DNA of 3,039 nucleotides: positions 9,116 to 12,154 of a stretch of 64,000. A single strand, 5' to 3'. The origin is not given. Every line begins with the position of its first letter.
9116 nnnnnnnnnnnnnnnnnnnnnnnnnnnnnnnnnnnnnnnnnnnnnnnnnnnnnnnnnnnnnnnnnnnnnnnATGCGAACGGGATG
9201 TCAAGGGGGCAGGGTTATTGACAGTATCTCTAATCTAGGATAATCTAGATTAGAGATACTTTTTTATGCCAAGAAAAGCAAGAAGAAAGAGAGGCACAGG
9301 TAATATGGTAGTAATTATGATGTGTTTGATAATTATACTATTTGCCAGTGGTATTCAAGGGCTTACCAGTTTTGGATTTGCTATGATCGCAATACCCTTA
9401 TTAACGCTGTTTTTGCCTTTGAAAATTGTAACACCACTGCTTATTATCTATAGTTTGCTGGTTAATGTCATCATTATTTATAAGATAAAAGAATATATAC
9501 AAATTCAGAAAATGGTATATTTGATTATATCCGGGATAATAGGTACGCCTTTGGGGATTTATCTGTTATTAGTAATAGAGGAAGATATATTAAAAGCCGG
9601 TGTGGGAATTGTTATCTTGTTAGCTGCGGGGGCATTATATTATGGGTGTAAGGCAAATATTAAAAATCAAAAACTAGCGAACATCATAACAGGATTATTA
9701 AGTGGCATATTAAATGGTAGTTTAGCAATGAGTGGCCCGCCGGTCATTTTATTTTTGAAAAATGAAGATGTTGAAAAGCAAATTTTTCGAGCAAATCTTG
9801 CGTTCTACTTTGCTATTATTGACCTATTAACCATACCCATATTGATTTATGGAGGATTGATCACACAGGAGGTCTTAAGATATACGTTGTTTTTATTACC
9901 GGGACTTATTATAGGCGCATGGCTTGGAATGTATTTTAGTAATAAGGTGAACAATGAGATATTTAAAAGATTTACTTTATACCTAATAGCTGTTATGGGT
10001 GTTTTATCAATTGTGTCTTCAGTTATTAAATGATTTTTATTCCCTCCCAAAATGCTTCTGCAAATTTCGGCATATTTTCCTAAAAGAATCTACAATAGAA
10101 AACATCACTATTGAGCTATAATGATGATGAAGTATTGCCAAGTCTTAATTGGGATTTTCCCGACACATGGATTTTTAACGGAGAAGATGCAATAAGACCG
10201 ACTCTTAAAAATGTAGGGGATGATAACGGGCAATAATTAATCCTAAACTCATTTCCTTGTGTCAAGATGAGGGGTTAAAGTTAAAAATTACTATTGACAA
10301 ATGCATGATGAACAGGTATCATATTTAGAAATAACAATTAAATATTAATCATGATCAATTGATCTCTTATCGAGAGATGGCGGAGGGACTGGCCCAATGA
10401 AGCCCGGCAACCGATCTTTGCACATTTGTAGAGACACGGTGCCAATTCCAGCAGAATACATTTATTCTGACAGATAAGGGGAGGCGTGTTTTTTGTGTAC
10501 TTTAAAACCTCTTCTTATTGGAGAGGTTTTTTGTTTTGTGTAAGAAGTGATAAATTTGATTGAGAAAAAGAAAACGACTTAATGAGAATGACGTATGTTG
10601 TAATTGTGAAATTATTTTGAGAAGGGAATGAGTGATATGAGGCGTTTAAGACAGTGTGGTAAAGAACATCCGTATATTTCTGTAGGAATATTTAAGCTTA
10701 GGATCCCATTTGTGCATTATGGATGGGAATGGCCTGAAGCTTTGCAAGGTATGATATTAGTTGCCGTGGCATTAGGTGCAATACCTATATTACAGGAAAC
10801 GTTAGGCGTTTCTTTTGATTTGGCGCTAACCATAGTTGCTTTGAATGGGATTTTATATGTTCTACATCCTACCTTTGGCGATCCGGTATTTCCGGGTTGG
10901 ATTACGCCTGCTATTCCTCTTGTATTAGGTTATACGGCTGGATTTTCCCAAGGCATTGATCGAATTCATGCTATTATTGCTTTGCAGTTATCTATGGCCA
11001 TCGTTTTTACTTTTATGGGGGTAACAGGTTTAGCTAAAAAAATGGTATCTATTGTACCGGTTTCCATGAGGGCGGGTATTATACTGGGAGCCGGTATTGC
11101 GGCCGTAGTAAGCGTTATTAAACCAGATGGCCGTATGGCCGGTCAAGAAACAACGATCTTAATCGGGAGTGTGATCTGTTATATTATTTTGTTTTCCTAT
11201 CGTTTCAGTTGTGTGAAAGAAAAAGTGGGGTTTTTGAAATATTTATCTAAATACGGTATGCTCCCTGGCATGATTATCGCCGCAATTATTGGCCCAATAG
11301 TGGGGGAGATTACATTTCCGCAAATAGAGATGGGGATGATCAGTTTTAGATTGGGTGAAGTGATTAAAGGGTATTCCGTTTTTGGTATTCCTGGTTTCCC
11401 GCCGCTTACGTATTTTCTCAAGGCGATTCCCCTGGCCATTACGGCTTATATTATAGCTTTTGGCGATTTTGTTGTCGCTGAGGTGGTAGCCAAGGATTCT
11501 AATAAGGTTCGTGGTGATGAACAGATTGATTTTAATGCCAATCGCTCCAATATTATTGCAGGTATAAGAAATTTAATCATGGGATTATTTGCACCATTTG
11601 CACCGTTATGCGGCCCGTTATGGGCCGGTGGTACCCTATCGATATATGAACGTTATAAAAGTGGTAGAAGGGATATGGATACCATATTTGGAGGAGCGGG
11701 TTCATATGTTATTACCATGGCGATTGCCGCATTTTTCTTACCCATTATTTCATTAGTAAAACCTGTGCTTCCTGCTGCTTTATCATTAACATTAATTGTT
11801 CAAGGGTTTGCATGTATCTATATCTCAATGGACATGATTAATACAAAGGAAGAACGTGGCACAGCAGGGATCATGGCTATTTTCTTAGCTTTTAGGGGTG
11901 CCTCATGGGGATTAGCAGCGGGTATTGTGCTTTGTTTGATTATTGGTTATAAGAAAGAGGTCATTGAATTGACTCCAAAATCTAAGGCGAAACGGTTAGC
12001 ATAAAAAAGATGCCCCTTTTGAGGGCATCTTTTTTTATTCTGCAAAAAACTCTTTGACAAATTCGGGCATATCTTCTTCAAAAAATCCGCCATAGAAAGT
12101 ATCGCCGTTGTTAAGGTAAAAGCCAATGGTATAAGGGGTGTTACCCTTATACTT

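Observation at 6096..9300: Two copies of a structured ~110-nt element (TTGACA, 36-nt hairpin with compensatory stem changes, T6, conserved box) bracket a 3-kb cassette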

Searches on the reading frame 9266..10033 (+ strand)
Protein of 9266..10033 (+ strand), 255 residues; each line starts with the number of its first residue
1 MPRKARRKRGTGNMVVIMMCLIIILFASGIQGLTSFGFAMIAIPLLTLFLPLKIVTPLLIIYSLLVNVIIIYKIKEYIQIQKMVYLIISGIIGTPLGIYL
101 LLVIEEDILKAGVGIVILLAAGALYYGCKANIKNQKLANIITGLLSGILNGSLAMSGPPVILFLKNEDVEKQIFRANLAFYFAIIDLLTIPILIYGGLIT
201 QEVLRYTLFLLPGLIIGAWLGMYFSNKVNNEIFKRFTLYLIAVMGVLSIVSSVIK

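Call 10: search_protein_families(library=pfam, proteins=[window:9266-10033:+], max_evalue=0.01)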
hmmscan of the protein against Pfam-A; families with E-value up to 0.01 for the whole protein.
window:9266-10033:+ (255 aa): 1 family
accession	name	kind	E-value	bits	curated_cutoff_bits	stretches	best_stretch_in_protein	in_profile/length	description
PF01925.25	TauE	-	2.5e-30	106.3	32.6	1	21-246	2-235/237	Sulfite exporter TauE/SafE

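Call 58: find_homologous_proteins(query=window:9266-10033:+, max_evalue=1e-20)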
Query window:9266-10033:+ (255 aa): 98 proteins with E <= 1e-20 among 3530 candidates.
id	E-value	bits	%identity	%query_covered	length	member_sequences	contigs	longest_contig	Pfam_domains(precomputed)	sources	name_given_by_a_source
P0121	2.1e-149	514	100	100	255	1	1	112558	PF01925.26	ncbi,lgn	-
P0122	4.3e-73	264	55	93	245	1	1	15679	PF01925.26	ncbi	-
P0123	5.0e-73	264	55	92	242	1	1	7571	PF01925.26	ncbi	-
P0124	2.9e-72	261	52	94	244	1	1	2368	PF01925.26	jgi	-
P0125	1.3e-71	259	53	94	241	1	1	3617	PF01925.26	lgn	-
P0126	2.4e-71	258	52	95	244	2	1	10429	PF01925.26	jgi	-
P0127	6.3e-71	257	55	94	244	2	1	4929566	PF01925.26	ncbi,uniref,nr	ncbi:protein of unknown function DUF81 [Alkaliphilus metalliredigens QYMF]|uniref:Probable membrane 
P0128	1.9e-70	255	53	94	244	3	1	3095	PF01925.26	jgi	-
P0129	1.8e-69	252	49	94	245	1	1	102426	PF01925.26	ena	-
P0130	3.9e-69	251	53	89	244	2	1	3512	PF01925.26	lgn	-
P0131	2.6e-68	248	51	93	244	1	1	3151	PF01925.26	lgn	-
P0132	2.1e-67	245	53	93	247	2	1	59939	PF01925.26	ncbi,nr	ncbi:MAG: sulfite exporter TauE/SafE family protein [Firmicutes bacterium]|nr:sulfite exporter TauE/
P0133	5.5e-67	244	50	95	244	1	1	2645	PF01925.26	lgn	-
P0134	2.8e-66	242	52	88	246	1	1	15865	PF01925.26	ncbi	-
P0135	6.7e-66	240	49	90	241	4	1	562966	PF01925.26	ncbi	-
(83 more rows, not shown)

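Call 60: find_encoding_contigs(protein=P0121, flank=10000, max_places=5)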
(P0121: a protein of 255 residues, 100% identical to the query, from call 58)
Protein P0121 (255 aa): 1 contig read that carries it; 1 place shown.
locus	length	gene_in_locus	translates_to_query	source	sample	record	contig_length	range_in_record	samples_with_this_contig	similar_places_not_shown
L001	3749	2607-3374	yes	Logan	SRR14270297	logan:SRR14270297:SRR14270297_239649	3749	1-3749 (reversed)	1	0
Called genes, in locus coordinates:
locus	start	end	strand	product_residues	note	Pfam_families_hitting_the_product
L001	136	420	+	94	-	PF01909:NTP_transf_2, PF18765:Polbeta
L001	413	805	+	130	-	PF08780:NTase_sub_bind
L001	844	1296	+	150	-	PF12641:Flavodoxin_3, PF12724:Flavodoxin_5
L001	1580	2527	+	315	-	PF04055:Radical_SAM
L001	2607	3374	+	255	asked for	PF01925:TauE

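Call 61: find_encoding_contigs(protein=P0122, flank=7000, max_places=3)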
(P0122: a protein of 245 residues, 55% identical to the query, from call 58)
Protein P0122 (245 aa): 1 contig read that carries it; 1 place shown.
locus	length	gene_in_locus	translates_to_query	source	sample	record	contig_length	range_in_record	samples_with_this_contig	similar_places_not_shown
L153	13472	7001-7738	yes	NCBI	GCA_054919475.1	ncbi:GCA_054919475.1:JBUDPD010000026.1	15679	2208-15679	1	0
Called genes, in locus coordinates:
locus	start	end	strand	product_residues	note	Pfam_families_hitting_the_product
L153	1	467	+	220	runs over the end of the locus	PF02525:Flavodoxin_2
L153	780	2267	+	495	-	PF00245:Alk_phosphatase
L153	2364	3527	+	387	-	PF07907:YibE_F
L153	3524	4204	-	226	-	PF00027:cNMP_binding, PF13545:HTH_Crp_2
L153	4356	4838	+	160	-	PF03773:ArsP_1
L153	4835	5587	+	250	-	PF03773:ArsP_1, PF12838:Fer4_7 (faint), PF13370:Fer4_13, PF13459:Fer4_15 (weak)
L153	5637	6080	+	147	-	PF08821:CGGC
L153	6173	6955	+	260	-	PF00075:RNase_H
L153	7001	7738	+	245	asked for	PF01925:TauE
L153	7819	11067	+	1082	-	PF08455:SNF2_assoc, PF00176:SNF2-rel_dom, PF00270:DEAD, PF04851:ResIII, PF00271:Helicase_C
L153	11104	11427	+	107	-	PF12986:DUF3870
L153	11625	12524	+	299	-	PF14336:GLUCM-like_C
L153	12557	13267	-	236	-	PF02674:Colicin_V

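Call 62: find_encoding_contigs(protein=P0123, flank=7000, max_places=3)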
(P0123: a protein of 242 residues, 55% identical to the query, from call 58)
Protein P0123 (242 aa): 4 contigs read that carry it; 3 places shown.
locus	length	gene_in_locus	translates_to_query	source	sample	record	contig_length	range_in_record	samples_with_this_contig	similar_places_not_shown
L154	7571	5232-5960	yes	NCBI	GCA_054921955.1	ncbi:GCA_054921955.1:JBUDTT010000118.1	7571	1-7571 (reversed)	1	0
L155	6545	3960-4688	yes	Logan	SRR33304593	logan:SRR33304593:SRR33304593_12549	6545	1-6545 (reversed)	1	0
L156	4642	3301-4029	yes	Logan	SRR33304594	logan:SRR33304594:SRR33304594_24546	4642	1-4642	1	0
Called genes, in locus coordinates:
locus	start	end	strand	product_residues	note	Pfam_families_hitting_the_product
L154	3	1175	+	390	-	?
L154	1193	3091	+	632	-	PF03453:MoeA_N, PF00994:MoCF_biosynth, PF03454:MoeA_C, PF12727:PBP_like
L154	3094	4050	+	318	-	PF04055:Radical_SAM, PF13353:Fer4_12, PF06463:Mob_synth_C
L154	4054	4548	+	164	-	PF01967:MoaC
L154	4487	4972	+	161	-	-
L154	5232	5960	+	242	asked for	PF01925:TauE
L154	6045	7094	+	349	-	PF05343:Peptidase_M42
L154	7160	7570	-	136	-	?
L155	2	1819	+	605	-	?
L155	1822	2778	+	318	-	PF04055:Radical_SAM, PF13353:Fer4_12, PF06463:Mob_synth_C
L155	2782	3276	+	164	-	PF01967:MoaC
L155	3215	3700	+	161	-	-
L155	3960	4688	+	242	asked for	PF01925:TauE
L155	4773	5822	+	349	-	PF05343:Peptidase_M42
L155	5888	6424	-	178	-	PF00583:Acetyltransf_1, PF13508:Acetyltransf_7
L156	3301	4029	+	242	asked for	PF01925:TauE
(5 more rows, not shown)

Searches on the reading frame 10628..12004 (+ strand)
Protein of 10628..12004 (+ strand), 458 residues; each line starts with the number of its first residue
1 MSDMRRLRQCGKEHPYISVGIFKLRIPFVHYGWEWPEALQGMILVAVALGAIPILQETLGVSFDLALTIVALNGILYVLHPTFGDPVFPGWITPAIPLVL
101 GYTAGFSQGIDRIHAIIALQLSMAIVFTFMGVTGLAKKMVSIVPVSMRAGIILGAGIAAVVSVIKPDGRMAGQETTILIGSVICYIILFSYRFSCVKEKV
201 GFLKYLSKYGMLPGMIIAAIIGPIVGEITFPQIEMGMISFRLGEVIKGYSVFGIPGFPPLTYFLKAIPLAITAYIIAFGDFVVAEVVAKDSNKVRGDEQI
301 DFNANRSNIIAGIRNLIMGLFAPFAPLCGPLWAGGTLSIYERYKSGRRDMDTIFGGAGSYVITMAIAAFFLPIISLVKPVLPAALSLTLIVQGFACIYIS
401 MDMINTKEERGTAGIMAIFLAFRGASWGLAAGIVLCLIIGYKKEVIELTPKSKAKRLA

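Call 10: search_protein_families(library=pfam, proteins=[window:10628-12004:+], max_evalue=0.01)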
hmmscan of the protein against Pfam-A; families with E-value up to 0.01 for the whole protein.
window:10628-12004:+ (458 aa): 1 family
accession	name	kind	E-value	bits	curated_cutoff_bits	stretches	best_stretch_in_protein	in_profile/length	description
PF00860.26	Xan_ur_permease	-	0.0024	17.1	27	1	41-326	17-290/389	Permease family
